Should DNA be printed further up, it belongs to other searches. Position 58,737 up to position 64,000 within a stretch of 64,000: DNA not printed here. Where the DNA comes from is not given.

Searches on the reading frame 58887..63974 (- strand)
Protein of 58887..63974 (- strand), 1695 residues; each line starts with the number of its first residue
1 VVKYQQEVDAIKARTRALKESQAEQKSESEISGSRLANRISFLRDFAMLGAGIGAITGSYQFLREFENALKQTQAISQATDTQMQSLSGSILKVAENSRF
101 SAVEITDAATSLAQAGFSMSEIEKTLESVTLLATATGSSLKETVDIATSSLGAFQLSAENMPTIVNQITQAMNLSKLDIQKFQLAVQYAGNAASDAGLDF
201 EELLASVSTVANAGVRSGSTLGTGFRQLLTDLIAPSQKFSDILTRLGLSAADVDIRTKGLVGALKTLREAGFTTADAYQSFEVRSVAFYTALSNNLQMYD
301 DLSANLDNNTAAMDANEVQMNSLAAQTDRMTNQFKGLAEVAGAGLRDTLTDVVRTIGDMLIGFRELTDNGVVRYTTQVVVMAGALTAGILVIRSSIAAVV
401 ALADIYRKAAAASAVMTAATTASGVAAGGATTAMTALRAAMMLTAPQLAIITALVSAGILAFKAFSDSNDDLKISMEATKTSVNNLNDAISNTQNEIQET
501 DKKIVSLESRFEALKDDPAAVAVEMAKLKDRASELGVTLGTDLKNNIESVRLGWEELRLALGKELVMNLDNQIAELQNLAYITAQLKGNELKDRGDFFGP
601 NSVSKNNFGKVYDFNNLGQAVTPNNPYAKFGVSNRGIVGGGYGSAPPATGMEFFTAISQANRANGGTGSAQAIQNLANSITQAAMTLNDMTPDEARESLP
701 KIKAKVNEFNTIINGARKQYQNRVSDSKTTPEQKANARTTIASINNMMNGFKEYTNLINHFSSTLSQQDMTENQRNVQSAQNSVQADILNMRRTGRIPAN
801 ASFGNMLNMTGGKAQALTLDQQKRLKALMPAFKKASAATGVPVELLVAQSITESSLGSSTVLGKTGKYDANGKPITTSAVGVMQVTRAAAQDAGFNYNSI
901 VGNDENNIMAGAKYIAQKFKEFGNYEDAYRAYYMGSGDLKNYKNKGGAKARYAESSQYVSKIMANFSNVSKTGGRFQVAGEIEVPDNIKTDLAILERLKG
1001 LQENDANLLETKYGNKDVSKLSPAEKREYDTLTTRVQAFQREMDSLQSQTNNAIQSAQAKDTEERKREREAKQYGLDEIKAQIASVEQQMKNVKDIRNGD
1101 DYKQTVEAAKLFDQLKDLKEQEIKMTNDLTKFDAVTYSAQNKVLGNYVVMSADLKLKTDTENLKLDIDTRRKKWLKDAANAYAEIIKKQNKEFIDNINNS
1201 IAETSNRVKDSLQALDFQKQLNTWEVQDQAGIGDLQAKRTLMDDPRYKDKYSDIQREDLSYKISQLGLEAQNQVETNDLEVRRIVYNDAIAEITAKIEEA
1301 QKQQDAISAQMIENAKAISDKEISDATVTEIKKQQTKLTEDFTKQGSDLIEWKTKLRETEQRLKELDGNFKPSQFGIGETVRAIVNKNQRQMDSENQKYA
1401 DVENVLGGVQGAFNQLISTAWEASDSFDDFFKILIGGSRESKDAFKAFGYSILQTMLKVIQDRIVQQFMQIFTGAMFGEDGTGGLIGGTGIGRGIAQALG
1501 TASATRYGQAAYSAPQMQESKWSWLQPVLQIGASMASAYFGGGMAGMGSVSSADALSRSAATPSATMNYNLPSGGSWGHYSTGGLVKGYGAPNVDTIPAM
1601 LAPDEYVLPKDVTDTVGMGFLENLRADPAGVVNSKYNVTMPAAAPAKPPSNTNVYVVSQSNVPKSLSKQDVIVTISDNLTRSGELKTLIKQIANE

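Call 70: search_protein_families(library=phrogs, proteins=[window:58887-63974:-], max_evalue=0.001)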
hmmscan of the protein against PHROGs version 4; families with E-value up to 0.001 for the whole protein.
window:58887-63974:- (1695 aa): 19 families
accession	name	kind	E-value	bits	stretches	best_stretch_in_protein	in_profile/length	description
phrog_37649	-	tail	1e-110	372.2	2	19-581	413-972/2006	tail length tape measure protein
phrog_1533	-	tail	8.7e-56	190.2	1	49-777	238-832/1688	tail length tape measure protein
phrog_28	-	tail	4.1e-39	135.9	1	3-1208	201-1203/1228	tail length tape measure protein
phrog_4704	-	tail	4.7e-35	122.3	1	55-459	211-616/625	tail length tape measure protein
phrog_1272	-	tail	7.7e-33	114.4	1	13-767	210-882/1606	tail length tape measure protein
phrog_38390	-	tail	5.7e-29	101.8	1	42-516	40-498/1029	tail length tape measure protein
phrog_9696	-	tail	9.8e-29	100.8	1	25-297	47-320/1415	tail length tape measure protein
phrog_5218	-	unknown function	3.3e-28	99.4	1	2-527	169-721/1599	-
phrog_991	-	tail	1.6e-24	86.7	1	36-1014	271-984/1966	tail length tape measure protein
phrog_5493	-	tail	5.1e-24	85.7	1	44-271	50-277/1102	tail length tape measure protein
phrog_167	-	tail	3.4e-23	82.4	1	10-455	219-710/1555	tail length tape measure protein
phrog_1293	-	tail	1.5e-16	60.4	1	65-467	184-629/1424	tail length tape measure protein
phrog_19074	-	unknown function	2.3e-15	56.6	1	40-449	133-564/1384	-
phrog_14441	-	tail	2.6e-15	57.8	1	8-221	21-236/241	tail length tape measure protein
phrog_36752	-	unknown function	4.8e-15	55.4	1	66-388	79-404/1078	-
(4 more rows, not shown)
